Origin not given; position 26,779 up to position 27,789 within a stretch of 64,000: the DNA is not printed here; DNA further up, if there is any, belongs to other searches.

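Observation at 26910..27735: AT-rich orphan gene grafted directly behind the conserved MoxR-VWA (CoxD/CoxE-like) pair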

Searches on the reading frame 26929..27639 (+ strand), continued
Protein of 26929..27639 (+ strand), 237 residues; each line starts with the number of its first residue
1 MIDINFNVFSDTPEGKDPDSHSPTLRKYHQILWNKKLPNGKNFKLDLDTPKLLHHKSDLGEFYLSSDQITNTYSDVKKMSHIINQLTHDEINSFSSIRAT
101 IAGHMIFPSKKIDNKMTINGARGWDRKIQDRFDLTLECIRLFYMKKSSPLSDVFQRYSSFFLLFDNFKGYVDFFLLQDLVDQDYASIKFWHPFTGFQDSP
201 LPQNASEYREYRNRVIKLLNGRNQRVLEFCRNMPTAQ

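Call 28: find_encoding_contigs(protein=P0060, flank=8000, max_places=6)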
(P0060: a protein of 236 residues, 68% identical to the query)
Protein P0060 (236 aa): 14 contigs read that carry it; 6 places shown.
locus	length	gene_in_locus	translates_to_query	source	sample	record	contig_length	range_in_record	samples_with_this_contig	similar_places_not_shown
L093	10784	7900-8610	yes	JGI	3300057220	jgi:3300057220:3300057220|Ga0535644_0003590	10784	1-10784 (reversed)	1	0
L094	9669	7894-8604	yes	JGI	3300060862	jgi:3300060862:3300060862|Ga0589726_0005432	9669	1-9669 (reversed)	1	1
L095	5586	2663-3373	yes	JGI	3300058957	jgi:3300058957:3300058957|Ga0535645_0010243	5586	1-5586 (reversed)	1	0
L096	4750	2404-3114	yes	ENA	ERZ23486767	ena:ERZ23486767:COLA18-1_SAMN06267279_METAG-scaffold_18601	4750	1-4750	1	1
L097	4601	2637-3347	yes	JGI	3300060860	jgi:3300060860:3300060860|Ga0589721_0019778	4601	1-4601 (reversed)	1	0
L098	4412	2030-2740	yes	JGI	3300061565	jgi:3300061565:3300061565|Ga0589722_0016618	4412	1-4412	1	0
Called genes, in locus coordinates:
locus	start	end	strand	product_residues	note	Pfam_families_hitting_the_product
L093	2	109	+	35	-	?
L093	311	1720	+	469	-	PF13356:Arm-DNA-bind_3, PF22022:Phage_int_M, PF00589:Phage_integrase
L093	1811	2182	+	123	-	PF11969:DcpS_C, PF01230:HIT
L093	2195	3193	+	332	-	PF11907:DUF3427, PF13020:NOV_C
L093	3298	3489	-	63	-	-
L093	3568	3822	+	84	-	-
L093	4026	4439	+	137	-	-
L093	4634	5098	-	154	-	-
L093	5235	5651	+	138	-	-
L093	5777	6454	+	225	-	-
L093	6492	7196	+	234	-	PF22507:DUF6994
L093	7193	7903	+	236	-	PF22507:DUF6994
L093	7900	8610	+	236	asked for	PF22507:DUF6994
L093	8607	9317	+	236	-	PF22507:DUF6994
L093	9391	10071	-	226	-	PF03372:Exo_endo_phos (faint)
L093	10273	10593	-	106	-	-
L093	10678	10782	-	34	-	?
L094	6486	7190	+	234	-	PF22507:DUF6994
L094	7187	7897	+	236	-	PF22507:DUF6994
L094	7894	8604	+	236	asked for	PF22507:DUF6994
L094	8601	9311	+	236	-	PF22507:DUF6994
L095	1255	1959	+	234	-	PF22507:DUF6994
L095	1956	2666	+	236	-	PF22507:DUF6994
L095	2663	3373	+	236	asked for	PF22507:DUF6994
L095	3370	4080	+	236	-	PF22507:DUF6994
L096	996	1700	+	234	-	PF22507:DUF6994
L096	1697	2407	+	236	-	PF22507:DUF6994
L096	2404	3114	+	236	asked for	PF22507:DUF6994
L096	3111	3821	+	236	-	PF22507:DUF6994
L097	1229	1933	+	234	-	PF22507:DUF6994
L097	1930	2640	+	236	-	PF22507:DUF6994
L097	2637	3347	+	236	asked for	PF22507:DUF6994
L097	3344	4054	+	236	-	PF22507:DUF6994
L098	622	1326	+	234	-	PF22507:DUF6994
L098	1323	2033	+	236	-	PF22507:DUF6994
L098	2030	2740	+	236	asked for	PF22507:DUF6994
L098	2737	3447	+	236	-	PF22507:DUF6994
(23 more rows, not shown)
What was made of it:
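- An integrase island with four tandem paralogs (call 28). DUF6994 arrays are flanked by EEP genes on both sides (call 28).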

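Call 30: predict_structure(alignment_id=A1)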
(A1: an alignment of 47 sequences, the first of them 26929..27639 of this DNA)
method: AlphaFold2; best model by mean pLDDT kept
length: 237 residues; sequences in the alignment: 47
mean_pLDDT: 91.1   pTM: 0.89
mean pLDDT of the five models: 91.1, 89.8, 85.6, 83.1, 71.7
residues with pLDDT >= 90: 177; 70-90: 50; 50-70: 9; < 50: 1
segments of 3 or more residues with pLDDT < 50: none
pLDDT, mean of each block of 10 residues (from residue 1): 94 92 96 91 93 94 91 69 89 91 95 93 87 95 97 97 96 95 94 87 90 94 95 67
secondary structure, 60 per line:
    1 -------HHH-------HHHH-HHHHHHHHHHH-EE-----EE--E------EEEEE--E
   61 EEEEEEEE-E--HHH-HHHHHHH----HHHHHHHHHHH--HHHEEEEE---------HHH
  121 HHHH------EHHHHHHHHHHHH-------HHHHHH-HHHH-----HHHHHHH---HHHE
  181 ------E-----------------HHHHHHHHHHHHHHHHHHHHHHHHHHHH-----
elements in order: H18-21 H23-33 E53-57 E60-68 H77-83 H88-98 E104-108 H118-124 H132-143 H151-156 H158-161 H167-173 H205-232
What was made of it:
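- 26929..27642 (+): DUF6994 (PF22507) gene, 237 aa, intact and full length. AF2 model pLDDT 91.1 (call 30).
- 27238..27297 (+): Residues 104-123 (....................), the presumed remnant of the beta-beta-alpha-metal core. IFP108 corresponds to the I-Y-P of BrxU's DHIYP motif. The catalytic His position is M105. P108 and N119 are invariant; R122 and G123 are nearly so. Strand 104-108 and helix 118-124 in the model (call 30).
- AF2 pLDDT 91.1, pTM 0.89 (call 30).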

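Call 33: fold_search(model_id=the predicted structure, library=pdb)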
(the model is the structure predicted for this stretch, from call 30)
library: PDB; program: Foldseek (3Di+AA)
matches with E <= 10: 60; with E <= 0.001: 0
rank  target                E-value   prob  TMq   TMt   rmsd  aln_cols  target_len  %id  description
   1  2jii_B                1.8e+00  0.04  0.13  0.11  15.7       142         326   12  Structure of vaccinia related kinase 3 (released 2007-07-10)
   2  7p9k_A                2.3e+00  0.11  0.27  0.13   9.5       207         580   10  BrxU, GmrSD-family Type IV restriction enzyme (released 2021-12-08)
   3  9mhg_A                2.7e+00  0.03  0.16  0.04  15.6       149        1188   11  Cryo EM reconstruction of PI3KC3-C1 in complex with Human RAB1A(Q70L), VPS34 kinase domain in the inactive conformatio (released 2025-02-12)
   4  8dd8_A                2.7e+00  0.02  0.20  0.07  17.0       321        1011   10  PI 3-kinase alpha with nanobody 3-142, crosslinked with DSG (released 2022-09-21)
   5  3ihy_E                3.0e+00  0.01  0.11  0.07  15.9       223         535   11  Human PIK3C3 crystal structure (released 2009-10-13)
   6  3ls8_B                3.4e+00  0.01  0.15  0.09  17.1       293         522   10  Crystal structure of human PIK3C3 in complex with 3-[4-(4-Morpholinyl)thieno[3,2-d]pyrimidin-2-yl]-phenol (released 2010-03-23)
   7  9og5_B                3.4e+00  0.01  0.15  0.04  25.3       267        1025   12  SARS-COV-2-6P-MUT7 S PROTEIN-DY-III-281 complex 1 RBD up conformation (released 2025-10-01)
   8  4bfr_B                3.4e+00  0.01  0.12  0.06  20.3       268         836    9  Discovery and Optimization of Pyrimidone Indoline Amide PI3Kbeta Inhibitors for the Treatment of Phosphatase and TENsi (released 2014-01-15)
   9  7n7k                  3.8e+00  0.02  0.10  0.08  12.7        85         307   15  Crystal Structure of PI5P4KIIAlpha complex with AMPPNP (released 2021-06-30)
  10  1jpa_A                3.8e+00  0.01  0.09  0.08  13.8       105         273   12  Crystal Structure of unphosphorylated EphB2 receptor tyrosine kinase and juxtamembrane region (released 2001-10-03)
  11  7ok0_A                3.8e+00  0.01  0.13  0.05  17.6       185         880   11  Cryo-EM structure of the Sulfolobus acidocaldarius RNA polymerase at 2.88 A (released 2021-08-25)
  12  9ypr_A                4.2e+00  0.01  0.14  0.05  26.4       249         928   13  Fab-14/SARS-CoV-2 D614G spike complex, Mode IV, subgroup I conformation (released 2026-03-18)
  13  9jmf_A                4.2e+00  0.01  0.15  0.04  25.2       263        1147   11  Cryo-EM structure of SA-BatCoV (Neoromicia/PML-PHE1/RSA/2011) S-trimer (released 2025-06-18)
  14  8d55_A                4.5e+00  0.01  0.15  0.04  24.6       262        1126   11  Closed state of SARS-CoV-2 BA.2 variant spike protein (released 2023-06-07)
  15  8v0n_A                5.0e+00  0.01  0.15  0.05  25.6       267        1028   10  SARS-CoV-2 Omicron-XBB.1.16 3-RBD-down Spike Protein Trimer 3 (S-RRAR-Omicron-XBB.1.16) (released 2024-06-12)
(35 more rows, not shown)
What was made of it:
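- On DUF1524 / His-Me-finger nuclease domain (PF07510): Foldseek ranks BrxU second, but with E = 2.3 (call 33).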

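Call 35: search_protein_representatives(protein=window:26929-27639:+)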
Query: 237 residues. Proteins with E-value up to 0.001 (for the whole library): 1551; up to 1e-10: 900; up to 1e-30: 249. The best 150 are listed.
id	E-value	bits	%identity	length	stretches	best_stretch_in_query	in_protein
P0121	1.5e-74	267.0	60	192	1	43-233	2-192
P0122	1.5e-70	253.8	51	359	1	1-234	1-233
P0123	1.0e-69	251.1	51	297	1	2-228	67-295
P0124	7.1e-69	248.4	53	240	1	2-233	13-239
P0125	2.9e-68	246.3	48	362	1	1-231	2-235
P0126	1.3e-67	244.3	64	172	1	1-169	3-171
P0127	1.4e-67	244.1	55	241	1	2-229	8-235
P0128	6.6e-66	238.7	67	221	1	1-161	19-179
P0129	5.1e-65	235.8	50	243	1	2-226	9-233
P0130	2.3e-64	233.6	50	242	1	16-229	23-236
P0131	5.7e-64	232.3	48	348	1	1-234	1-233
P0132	2.7e-63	230.1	52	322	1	1-228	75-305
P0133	7.9e-63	228.6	49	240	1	2-235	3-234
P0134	3.1e-62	226.6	47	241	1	9-230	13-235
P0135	9.0e-62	225.1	48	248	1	2-232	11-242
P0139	5.6e-60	219.3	46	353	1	2-230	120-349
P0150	9.0e-58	212.0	48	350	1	7-227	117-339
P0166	1.6e-53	198.2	45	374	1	2-231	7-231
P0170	2.3e-53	197.6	49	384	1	2-231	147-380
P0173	9.9e-53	195.5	44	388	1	2-229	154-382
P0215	7.9e-46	172.9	47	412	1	2-229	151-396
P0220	2.3e-45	171.4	43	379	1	1-225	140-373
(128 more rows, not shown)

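Call 36: search_solved_structures(query=A1, max_evalue=10, show_alignments=3)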
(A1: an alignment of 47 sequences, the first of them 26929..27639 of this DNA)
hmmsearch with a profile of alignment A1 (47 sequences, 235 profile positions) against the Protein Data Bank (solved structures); distinct sequences matched with E-value up to 10: 1.
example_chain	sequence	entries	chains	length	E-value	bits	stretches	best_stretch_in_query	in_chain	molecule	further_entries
9cod_A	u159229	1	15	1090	1.3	11.8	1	7-90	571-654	SGNH hydrolase-type esterase domain-containing protein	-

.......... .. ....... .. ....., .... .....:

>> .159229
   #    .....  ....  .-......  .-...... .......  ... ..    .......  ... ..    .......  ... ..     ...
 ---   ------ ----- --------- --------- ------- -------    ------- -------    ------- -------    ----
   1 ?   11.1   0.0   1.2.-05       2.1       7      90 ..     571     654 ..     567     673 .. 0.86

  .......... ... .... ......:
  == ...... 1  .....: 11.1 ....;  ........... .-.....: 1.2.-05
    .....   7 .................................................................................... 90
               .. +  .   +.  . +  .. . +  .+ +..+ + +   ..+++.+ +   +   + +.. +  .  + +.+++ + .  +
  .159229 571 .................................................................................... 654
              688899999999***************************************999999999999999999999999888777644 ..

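Call 37: search_protein_families(library=pfam, proteins=[P0122, P0125, P0131, P0166, P0139, P0150, P0170, P0173, P0215, P0220], max_evalue=0.01)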
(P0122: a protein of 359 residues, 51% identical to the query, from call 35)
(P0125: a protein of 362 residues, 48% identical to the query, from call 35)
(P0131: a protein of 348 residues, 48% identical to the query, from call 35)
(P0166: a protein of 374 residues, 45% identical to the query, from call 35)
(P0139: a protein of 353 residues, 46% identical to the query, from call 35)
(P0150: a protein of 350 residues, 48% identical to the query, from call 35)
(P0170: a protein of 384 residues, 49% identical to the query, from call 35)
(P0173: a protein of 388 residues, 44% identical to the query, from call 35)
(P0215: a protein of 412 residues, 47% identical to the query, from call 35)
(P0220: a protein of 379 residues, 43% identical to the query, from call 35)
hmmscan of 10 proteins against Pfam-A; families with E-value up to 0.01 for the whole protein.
P0122 (359 aa): 1 family
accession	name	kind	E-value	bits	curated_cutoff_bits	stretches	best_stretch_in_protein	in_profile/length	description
PF22507.2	DUF6994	-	1.1e-91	307.1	27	1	2-225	1-226/226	Family of unknown function (DUF6994)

P0125 (362 aa): 2 families
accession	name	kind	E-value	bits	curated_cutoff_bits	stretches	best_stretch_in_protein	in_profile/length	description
PF22507.2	DUF6994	-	7.8e-92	307.5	27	1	3-230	1-226/226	Family of unknown function (DUF6994)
PF04464.20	Glyphos_transf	-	0.009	15.4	22.1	0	143-193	233-280/367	CDP-Glycerol:Poly(glycerophosphate) glycerophosphotransferase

P0131 (348 aa): 1 family
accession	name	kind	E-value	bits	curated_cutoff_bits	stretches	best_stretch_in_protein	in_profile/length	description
PF22507.2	DUF6994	-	1.4e-87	293.6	27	1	2-225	1-226/226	Family of unknown function (DUF6994)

P0166 (374 aa): 1 family
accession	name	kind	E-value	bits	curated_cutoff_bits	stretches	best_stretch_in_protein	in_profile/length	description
PF22507.2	DUF6994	-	6.1e-85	285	27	1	7-226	1-226/226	Family of unknown function (DUF6994)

P0139 (353 aa): 1 family
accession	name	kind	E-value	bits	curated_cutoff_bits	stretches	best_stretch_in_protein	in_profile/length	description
PF22507.2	DUF6994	-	3.9e-93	311.8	27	1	120-345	1-226/226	Family of unknown function (DUF6994)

P0150 (350 aa): 2 families
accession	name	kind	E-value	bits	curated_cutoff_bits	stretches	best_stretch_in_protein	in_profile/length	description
PF22507.2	DUF6994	-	7e-83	278.2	27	1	116-338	5-226/226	Family of unknown function (DUF6994)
PF20118.4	DUF6508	-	2.7e-07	30.9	23.6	1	26-96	55-124/129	Family of unknown function (DUF6508)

P0170 (384 aa): 1 family
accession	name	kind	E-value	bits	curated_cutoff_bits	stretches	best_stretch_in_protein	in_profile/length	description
PF22507.2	DUF6994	-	6.1e-75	252.2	27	1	147-375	1-226/226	Family of unknown function (DUF6994)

P0173 (388 aa): 1 family
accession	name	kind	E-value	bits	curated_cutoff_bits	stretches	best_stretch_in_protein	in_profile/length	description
PF22507.2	DUF6994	-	4.5e-84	282.1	27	1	154-379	1-226/226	Family of unknown function (DUF6994)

P0215 (412 aa): 1 family
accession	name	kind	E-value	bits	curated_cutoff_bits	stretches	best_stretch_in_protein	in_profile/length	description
PF22507.2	DUF6994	-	4.1e-74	249.5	27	1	151-393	1-226/226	Family of unknown function (DUF6994)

P0220 (379 aa): 1 family
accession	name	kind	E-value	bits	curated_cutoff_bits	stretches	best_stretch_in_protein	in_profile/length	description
PF22507.2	DUF6994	-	3.1e-77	259.8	27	1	141-374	1-226/226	Family of unknown function (DUF6994)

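Call 39: search_dna_similar(query=window:26929-27639:+, collection=phages, mode=protein, max_evalue=0.001, max_rows=25)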
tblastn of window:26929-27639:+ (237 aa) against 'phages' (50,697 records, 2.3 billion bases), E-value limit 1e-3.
Records with a match: 1; places in all: 1; records where one place covers at least 80% of the query: 1.
Best place of each record, by identity: <60% 1.
By first word of the organism name: Bacteriophage 1.
By host as written in the record: - 1.
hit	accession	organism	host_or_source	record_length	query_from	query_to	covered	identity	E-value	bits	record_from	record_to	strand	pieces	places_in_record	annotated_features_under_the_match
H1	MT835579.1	Bacteriophage sp.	human fecal samples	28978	1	227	96%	46.8%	3e-52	187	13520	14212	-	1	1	record has no annotation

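Call 40: search_dna_similar(query=window:26929-27639:+, collection=plasmids, mode=protein, max_evalue=0.001, max_rows=30)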
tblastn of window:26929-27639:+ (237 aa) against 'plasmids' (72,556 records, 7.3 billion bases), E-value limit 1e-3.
Records with a match: 4; places in all: 4; records where one place covers at least 80% of the query: 2.
Best place of each record, by identity: <60% 4.
By first word of the organism name: Arthrobacter 1; Selenomonas 1; Pseudarthrobacter 1; Segatella 1.
By predicted mobility (MOB-suite, as given by PLSDB): non-mobilizable 3; conjugative 1.
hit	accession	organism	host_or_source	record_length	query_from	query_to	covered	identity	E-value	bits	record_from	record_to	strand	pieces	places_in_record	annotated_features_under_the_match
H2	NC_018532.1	Arthrobacter sp. Rue61a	-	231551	2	227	95%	43.5%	2e-39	151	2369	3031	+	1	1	hypothetical protein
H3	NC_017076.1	Selenomonas ruminantium subsp. lactilytica TAM6421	-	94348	2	226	95%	38.4%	4e-30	124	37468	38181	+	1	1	hypothetical protein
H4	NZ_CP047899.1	Pseudarthrobacter psychrotolerans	Single cell,Antarctic soil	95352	1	168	71%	40.8%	2e-29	122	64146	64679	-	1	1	hypothetical protein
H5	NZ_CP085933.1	Segatella copri DSM 18205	-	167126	68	231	69%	36.3%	9e-17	86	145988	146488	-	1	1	hypothetical protein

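Call 41: find_related_loci(query=A1, collection=viral_contigs, flank=8000)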
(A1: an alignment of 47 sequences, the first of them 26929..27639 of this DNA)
Query A1 (237 aa) in viral_contigs; peptide patterns used: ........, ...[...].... (x = any residue, [..] = any of these).
22 stretches matched a pattern; 5 encode a relative of the query (tblastn E <= 1e-3); 5 distinct loci.
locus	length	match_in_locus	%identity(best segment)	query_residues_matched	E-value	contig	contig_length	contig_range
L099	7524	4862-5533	48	2-229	7e-67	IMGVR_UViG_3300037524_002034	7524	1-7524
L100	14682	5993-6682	46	1-232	1e-64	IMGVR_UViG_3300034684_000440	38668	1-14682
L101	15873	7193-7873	39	1-230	5e-45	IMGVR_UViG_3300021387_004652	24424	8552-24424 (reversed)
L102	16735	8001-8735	38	2-233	6e-45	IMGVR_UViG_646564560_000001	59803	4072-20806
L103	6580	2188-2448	47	100-190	1e-22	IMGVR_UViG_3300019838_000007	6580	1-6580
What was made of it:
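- Rare on phages and plasmids: 1 of 50,697 phage records, 4 of 72,556 plasmid records, and 5 IMG/VR loci (calls 39-41). Occasional presence on viral contigs (calls 39, 41). Very rare in phages: 1 of 50,697 records and 5 IMG/VR loci (calls 39, 41).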

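Call 42: get_annotated_region(hit=H2, flank=7000)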
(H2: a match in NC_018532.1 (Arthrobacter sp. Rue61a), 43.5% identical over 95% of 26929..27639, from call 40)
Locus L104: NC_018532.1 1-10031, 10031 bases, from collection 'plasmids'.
description: Arthrobacter sp. Rue61a plasmid p232, complete sequence
organism: Arthrobacter sp. Rue61a (NCBI taxid 1118963)
taxonomy: Bacteria; Actinomycetota; Actinomycetes; Micrococcales; Micrococcaceae; Arthrobacter; Arthrobacter sp. Rue61a
host: -; source: -; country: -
typing (MOB-suite, as given by PLSDB): conjugative; replicon rep_cluster_1668; relaxase MOBF; mating-pair formation MPF_T
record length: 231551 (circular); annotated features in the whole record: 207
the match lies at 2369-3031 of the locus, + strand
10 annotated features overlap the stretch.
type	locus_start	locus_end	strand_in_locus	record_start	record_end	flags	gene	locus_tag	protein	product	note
CDS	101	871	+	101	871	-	-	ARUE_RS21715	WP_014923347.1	AAA family ATPase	-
CDS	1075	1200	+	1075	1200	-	-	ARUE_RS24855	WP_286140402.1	ribbon-helix-helix domain-containing protein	-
CDS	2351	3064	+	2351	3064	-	-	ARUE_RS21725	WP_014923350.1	hypothetical protein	-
CDS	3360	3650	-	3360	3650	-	-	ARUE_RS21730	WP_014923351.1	hypothetical protein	-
CDS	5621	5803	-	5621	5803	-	-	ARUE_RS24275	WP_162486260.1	hypothetical protein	-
CDS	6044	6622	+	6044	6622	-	-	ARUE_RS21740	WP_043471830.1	recombinase family protein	GO:0006310 - DNA recombination [Evidence IEA]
CDS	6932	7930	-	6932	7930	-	-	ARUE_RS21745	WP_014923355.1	hypothetical protein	-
CDS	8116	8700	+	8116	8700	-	-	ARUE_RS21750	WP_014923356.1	hypothetical protein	-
CDS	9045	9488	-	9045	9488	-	-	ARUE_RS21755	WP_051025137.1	SRPBCC family protein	-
CDS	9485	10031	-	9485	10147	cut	-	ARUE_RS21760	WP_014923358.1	membrane protein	-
